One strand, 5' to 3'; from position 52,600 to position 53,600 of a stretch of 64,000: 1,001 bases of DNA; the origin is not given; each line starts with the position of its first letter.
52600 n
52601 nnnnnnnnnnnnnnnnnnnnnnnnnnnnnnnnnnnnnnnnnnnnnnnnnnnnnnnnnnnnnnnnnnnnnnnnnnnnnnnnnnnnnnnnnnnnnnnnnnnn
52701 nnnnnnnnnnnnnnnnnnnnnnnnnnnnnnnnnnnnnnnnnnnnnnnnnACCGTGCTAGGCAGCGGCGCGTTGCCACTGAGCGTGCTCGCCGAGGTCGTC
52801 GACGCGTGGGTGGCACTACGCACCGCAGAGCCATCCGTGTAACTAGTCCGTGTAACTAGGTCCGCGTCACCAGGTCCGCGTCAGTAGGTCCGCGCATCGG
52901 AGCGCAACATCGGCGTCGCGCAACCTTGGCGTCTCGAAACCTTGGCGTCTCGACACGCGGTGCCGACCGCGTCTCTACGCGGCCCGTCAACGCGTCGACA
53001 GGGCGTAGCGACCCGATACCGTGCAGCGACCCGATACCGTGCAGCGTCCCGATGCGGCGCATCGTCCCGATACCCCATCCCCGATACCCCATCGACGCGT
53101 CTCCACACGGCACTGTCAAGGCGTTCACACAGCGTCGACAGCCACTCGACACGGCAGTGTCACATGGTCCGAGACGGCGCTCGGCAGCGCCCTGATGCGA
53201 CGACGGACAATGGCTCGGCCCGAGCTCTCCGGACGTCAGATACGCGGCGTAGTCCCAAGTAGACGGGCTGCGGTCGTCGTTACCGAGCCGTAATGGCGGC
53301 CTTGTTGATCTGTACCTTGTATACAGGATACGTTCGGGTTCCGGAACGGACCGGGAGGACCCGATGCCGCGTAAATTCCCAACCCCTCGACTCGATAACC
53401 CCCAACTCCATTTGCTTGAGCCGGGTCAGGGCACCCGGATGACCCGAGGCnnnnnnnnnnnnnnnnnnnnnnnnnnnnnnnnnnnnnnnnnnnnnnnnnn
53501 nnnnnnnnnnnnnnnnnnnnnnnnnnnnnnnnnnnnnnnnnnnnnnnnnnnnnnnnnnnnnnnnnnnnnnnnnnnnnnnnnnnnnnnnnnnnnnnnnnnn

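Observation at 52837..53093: Repeat-packed intergenic region: three unrelated tandem arrays within 260 bp, the first starting on a stop codon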

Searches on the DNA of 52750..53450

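Call 40: search_rna_families(source=window, start=52750, end=53450, threshold=evalue, max_evalue=1)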
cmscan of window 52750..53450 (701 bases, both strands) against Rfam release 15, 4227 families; matches with E-value up to 1: 0.
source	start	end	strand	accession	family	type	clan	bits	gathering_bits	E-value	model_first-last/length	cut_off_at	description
